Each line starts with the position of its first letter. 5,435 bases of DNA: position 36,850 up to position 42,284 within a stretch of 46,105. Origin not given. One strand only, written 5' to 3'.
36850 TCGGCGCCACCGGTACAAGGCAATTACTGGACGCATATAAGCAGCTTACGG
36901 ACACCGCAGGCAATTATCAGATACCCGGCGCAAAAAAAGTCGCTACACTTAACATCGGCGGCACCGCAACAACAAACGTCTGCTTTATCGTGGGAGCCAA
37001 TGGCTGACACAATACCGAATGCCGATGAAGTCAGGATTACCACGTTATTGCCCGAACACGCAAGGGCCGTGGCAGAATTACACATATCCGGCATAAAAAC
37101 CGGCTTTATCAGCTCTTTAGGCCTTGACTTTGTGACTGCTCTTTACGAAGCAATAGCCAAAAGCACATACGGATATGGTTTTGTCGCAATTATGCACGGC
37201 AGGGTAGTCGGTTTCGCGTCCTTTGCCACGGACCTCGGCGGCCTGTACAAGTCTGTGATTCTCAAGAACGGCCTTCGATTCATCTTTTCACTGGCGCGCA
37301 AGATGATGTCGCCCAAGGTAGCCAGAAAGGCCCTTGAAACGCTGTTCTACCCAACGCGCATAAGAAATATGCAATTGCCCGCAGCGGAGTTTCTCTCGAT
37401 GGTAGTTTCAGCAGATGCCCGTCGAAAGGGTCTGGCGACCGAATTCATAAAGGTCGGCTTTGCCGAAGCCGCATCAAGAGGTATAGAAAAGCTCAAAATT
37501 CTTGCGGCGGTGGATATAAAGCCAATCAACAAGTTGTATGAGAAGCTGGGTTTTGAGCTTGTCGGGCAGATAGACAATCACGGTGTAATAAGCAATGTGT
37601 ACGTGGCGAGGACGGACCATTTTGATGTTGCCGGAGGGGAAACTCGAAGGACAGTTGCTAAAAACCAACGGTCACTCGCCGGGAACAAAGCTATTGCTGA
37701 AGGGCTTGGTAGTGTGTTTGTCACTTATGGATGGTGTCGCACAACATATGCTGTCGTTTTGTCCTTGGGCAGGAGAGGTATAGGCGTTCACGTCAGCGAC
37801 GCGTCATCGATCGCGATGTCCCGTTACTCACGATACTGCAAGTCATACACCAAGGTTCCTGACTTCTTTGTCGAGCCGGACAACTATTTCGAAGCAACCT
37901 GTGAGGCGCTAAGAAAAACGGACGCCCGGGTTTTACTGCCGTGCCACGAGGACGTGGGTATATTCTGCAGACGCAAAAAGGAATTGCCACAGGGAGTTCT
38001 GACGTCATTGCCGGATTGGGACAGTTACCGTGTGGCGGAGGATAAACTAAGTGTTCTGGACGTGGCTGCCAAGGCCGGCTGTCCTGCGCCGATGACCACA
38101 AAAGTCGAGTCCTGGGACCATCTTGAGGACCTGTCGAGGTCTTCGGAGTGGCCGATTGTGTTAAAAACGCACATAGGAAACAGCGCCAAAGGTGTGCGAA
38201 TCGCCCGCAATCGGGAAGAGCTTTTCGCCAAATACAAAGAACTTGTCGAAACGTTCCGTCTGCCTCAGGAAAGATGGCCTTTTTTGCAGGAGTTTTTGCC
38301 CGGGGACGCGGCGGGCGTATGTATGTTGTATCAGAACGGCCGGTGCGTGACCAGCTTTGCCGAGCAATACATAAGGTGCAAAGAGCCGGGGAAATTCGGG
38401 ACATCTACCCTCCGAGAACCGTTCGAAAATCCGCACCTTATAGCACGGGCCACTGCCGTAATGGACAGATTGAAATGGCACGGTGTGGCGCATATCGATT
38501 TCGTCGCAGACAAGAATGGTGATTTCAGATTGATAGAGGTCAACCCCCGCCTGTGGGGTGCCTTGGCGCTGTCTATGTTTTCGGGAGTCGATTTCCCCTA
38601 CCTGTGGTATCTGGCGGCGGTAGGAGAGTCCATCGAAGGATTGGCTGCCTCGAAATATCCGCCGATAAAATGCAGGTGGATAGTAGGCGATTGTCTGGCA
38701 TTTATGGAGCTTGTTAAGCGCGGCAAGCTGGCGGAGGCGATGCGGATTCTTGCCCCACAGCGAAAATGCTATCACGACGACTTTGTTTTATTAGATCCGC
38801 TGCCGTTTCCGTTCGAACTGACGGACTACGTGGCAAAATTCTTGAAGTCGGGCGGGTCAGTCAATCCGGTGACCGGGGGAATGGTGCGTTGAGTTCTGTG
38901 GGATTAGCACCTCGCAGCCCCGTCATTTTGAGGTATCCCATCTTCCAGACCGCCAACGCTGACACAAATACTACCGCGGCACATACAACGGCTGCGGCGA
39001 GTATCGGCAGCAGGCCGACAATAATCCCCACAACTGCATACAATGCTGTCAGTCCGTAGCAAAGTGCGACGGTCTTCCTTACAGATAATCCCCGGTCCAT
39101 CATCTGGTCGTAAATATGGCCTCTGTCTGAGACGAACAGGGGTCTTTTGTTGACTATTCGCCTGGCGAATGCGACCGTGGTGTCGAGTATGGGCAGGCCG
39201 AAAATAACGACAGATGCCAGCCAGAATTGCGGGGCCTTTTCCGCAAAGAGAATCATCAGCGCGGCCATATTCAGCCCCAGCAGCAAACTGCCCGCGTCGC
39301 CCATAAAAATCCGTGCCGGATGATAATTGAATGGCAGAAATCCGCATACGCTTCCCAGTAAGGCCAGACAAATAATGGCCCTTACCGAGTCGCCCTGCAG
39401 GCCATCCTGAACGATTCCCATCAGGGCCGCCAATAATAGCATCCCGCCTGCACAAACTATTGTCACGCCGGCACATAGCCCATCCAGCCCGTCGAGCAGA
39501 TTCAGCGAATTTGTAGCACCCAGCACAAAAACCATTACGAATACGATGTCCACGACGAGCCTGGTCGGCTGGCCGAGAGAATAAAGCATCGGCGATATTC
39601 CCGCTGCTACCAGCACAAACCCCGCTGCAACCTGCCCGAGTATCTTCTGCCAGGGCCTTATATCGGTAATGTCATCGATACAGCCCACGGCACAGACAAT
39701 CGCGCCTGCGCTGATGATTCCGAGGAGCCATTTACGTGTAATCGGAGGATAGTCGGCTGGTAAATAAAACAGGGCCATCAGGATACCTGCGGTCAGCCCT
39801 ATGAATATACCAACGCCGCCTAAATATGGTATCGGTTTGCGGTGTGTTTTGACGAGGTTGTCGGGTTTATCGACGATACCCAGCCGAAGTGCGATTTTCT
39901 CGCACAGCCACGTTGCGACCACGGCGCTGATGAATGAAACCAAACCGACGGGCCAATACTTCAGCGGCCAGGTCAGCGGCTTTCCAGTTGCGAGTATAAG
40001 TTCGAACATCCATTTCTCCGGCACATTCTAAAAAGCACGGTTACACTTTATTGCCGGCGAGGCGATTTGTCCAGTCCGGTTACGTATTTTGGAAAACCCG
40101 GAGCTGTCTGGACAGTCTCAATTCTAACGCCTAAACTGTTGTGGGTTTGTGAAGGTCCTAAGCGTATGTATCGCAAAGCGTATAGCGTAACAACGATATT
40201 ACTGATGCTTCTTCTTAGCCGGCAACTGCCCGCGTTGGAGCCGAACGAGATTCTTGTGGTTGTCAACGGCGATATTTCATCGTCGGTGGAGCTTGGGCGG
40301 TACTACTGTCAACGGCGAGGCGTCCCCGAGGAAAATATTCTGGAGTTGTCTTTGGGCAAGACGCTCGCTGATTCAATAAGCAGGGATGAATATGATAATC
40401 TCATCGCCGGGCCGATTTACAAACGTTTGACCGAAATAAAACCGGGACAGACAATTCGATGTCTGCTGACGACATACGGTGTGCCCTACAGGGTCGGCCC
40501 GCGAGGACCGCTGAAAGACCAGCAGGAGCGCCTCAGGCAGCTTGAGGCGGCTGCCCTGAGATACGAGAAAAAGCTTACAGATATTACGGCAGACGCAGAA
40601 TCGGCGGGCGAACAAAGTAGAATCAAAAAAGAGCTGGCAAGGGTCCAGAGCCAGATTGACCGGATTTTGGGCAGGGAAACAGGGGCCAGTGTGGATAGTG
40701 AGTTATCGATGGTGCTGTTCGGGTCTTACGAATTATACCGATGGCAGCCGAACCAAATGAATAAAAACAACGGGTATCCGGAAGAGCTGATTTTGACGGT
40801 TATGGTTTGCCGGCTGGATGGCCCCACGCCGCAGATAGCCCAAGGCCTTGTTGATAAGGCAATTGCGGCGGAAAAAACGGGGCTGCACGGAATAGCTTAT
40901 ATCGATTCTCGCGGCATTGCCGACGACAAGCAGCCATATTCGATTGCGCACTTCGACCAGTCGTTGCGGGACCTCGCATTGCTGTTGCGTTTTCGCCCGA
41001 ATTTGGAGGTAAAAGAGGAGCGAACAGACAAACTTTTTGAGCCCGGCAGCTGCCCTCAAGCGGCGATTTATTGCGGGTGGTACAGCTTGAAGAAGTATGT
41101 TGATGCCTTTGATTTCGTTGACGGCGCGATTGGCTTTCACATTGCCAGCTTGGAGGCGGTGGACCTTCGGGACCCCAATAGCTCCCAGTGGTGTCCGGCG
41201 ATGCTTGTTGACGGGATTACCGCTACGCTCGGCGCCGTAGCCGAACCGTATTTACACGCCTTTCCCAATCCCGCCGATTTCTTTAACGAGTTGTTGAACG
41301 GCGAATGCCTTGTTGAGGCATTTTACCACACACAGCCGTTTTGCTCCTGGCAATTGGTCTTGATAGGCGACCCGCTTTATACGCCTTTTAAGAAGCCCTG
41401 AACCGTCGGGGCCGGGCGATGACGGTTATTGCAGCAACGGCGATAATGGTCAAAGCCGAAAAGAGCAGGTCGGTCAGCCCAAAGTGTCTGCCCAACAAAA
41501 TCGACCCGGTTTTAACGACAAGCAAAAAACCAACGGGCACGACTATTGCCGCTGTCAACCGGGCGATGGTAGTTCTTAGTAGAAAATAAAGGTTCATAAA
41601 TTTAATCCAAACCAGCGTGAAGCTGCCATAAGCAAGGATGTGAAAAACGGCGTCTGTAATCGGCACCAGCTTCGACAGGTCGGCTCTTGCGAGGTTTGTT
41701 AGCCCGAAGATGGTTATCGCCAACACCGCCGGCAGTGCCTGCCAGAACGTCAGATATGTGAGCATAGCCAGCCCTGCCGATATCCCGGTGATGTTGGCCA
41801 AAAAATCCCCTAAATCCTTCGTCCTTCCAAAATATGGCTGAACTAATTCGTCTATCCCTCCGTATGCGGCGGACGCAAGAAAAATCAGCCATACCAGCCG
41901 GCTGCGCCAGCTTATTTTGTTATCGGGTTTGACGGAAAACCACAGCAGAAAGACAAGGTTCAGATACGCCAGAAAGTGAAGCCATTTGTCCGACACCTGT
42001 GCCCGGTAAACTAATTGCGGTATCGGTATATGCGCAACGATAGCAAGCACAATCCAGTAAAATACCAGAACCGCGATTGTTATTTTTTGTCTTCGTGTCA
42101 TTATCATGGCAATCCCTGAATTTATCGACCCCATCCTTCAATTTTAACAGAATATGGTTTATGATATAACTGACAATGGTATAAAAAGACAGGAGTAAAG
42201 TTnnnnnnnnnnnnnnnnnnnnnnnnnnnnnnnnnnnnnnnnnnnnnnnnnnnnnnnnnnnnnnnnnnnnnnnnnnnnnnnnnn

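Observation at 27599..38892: Eleven-gene, translationally coupled operon joining a PglC-type initiating transferase to an ACP-centred acyl-building toolkit (candidate undescribed glycan-decoration pathway)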

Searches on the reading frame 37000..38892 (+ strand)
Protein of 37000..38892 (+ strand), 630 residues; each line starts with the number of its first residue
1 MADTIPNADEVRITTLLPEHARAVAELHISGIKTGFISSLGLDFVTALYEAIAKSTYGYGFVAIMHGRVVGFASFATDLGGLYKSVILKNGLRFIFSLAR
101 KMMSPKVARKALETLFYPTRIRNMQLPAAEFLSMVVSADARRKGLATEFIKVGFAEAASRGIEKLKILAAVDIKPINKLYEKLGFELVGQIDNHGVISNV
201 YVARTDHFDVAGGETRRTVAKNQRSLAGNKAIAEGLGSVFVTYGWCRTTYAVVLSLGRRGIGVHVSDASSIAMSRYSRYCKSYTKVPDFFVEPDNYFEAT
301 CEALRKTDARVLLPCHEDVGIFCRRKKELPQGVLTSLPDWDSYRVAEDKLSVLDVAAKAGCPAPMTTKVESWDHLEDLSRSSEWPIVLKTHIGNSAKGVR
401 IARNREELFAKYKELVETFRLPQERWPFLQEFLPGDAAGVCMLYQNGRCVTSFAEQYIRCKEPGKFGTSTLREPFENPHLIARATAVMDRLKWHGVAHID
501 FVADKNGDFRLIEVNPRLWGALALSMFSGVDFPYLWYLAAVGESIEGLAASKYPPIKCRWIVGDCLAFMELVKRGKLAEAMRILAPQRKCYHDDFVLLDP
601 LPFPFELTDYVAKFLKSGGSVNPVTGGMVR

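Call 7: search_protein_families(library=pfam, proteins=[window:37000-38892:+], max_evalue=0.001)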
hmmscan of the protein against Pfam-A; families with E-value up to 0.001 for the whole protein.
window:37000-38892:+ (630 aa): 6 families
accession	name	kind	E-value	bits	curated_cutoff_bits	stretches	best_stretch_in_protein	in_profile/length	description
PF15632.11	ATPgrasp_Ter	-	3e-12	46.9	29.1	1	429-544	7-112/131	ATP-grasp in the biosynthetic pathway with Ter operon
PF02655.19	ATP-grasp_3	-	1.5e-10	41.8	23.2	1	346-520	1-159/160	ATP-grasp domain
PF02786.22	CPSase_L_D2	-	7e-09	35.9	19.8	0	479-542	140-205/211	Carbamoyl-phosphate synthase L chain, ATP binding domain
PF00583.31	Acetyltransf_1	-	5.4e-07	30.3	20.7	1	56-185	31-116/116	Acetyltransferase (GNAT) family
PF13508.13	Acetyltransf_7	-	2.3e-06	28.3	27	1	129-186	30-83/84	Acetyltransferase (GNAT) domain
PF07478.18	Dala_Dala_lig_C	-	0.00062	19.8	24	0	479-527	137-184/204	D-ala D-ala ligase C-terminus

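Call 34: search_solved_structures(query=window:37000-38892:+, max_evalue=0.01)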
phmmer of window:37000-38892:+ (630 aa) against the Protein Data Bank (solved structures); distinct sequences matched with E-value up to 0.01: 19.
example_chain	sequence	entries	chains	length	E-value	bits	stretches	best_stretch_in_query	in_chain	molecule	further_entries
1ulz_A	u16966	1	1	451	7.7e-09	37.8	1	332-544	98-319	pyruvate carboxylase n-terminal domain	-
7kc7_A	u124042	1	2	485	2e-07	33.1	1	331-545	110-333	2-oxoglutarate carboxylase small subunit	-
7kbl_A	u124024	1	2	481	2.7e-07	32.7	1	331-545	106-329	2-oxoglutarate carboxylase small subunit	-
7kct_A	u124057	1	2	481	2.7e-07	32.7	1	331-545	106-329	2-oxoglutarate carboxylase small subunit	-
3ouu_A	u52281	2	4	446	2.3e-05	26.3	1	341-593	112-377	Biotin carboxylase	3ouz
5h80_A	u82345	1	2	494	0.00015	23.6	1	332-551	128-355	Carboxylase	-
8gk8_C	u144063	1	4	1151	0.00057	21.7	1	332-547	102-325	Pyruvate carboxylase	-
3hbl_A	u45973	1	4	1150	0.00058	21.7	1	332-547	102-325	Pyruvate carboxylase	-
3hb9_A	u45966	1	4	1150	0.00058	21.7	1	332-547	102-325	Pyruvate carboxylase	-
3ho8_A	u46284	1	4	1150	0.00058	21.7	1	332-547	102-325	Pyruvate carboxylase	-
4hnu_A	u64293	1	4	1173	0.00059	21.6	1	332-547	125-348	Pyruvate carboxylase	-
4hnt_A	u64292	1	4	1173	0.0006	21.6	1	332-547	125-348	Pyruvate carboxylase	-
3bg5_A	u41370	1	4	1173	0.0006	21.6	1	332-547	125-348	Pyruvate carboxylase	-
4hnv_A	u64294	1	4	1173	0.0006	21.6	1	332-547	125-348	Pyruvate carboxylase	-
5mlk_A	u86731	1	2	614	0.00092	21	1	331-545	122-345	Acetyl-COA carboxylase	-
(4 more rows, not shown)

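Call 45: search_protein_families(library=ncbifam, proteins=[window:37000-38892:+], max_evalue=0.00001)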
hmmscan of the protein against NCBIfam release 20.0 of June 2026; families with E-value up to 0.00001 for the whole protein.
window:37000-38892:+ (630 aa): 12 families
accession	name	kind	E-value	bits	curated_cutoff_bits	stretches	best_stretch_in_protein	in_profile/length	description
NF005315.0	PRK06849.1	equivalog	2.8e-21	76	406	1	253-524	21-282/389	hypothetical protein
NF009402.0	PRK12767.1-1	equivalog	7.7e-10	38.1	218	1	281-530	48-288/329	carbamoyl phosphate synthase-like protein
NF009405.0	PRK12767.1-4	equivalog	8.6e-09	34.8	390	1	282-536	46-284/320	carbamoyl phosphate synthase-like protein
NF009554.0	PRK12999.1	equivalog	9.4e-09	33.6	965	0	341-413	112-186/1147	pyruvate carboxylase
NF009406.0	PRK12767.1-5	equivalog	1.6e-08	34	271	1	263-535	30-288/327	carbamoyl phosphate synthase-like protein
NF009404.0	PRK12767.1-3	equivalog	2.5e-08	33.2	316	1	279-540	42-306/344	carbamoyl phosphate synthase-like protein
NF002563.0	PRK02186.1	subfamily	5.3e-07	28.3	625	1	342-523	101-282/890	argininosuccinate lyase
TIGR01235.1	pyruv_carbox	equivalog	1.8e-06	25.7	1114.45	0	337-519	104-294/1143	pyruvate carboxylase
NF053643.1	Ddl_archaea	equivalog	2.2e-06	26.9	500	0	342-525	100-279/367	putative pseudomurein biosynthesis ATP-grasp protein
TIGR00514.1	accC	equivalog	3.3e-06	26.2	626.5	0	338-411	105-180/449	acetyl-CoA carboxylase biotin carboxylase subunit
NF006367.0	PRK08591.1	subfamily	3.5e-06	26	597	0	340-413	107-182/451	acetyl-CoA carboxylase biotin carboxylase subunit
TIGR00768.1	rimK_fam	subfamily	5.8e-06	25.9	143.4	0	345-531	84-267/276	RimK family alpha-L-glutamate ligase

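Call 67: search_protein_representatives(protein=window:37000-38892:+)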
Query: 630 residues. Proteins with E-value up to 0.001 (for the whole library): 11228; up to 1e-10: 4960; up to 1e-30: 396. The best 150 are listed.
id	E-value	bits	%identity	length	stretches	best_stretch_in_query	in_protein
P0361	1.3e-228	777.0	54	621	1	10-629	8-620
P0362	3.8e-199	679.6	52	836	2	232-630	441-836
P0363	2.1e-145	502.1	62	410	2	9-208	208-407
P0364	1.9e-114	399.9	46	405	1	234-630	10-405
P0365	1.4e-101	357.4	43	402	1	234-630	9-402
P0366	8.6e-101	354.8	42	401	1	234-629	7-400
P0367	2.8e-94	333.2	43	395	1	238-630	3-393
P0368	5.1e-92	325.8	43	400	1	235-629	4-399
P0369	1.1e-88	314.7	41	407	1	237-628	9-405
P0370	1.9e-88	314.0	42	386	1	238-623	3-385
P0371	7.4e-84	298.8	50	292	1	342-630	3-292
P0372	1.8e-77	277.7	52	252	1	239-477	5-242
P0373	1.1e-72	261.9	36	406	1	239-629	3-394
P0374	5.6e-72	259.6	37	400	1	238-628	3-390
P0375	1.4e-68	248.3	37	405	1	239-630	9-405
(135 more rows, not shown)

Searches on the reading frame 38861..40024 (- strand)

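Call 7: search_protein_families(library=pfam, proteins=[window:38861-40024:-], max_evalue=0.001)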
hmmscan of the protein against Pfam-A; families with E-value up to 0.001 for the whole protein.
window:38861-40024:- (387 aa): 1 family
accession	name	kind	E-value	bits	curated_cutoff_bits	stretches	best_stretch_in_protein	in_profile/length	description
PF00953.26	Glycos_transf_4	-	8.7e-34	117.3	27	1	101-260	2-159/160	Glycosyl transferase family 4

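Call 45: search_protein_families(library=ncbifam, proteins=[window:38861-40024:-], max_evalue=0.00001)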
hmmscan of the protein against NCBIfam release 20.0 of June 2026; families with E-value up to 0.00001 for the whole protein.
window:38861-40024:- (387 aa): 3 families
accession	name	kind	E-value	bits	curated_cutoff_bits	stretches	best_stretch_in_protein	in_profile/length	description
TIGR02380.1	ECA_wecA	exception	7.1e-32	110.9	326.05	1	29-347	6-319/346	UDP-N-acetylglucosamine--undecaprenyl-phosphate N-acetylglucosaminephosphotransferase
NF053644.1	MraY_archaea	equivalog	2e-26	93.1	450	1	121-334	147-340/340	pseudomurein biosynthesis MraY family phospho-N-acetylmuramoyl-pentapeptide-transferase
TIGR00445.1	mraY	equivalog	4.4e-21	75.7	192.05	1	157-333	135-314/321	phospho-N-acetylmuramoyl-pentapeptide-transferase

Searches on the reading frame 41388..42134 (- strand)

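Call 7: search_protein_families(library=pfam, proteins=[window:41388-42134:-], max_evalue=0.001)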
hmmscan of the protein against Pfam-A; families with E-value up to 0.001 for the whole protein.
window:41388-42134:- (248 aa): 1 family
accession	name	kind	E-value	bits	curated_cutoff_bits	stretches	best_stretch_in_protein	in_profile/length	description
PF04892.17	VanZ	-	1.4e-05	26.1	30.1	1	45-126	53-123/126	VanZ like family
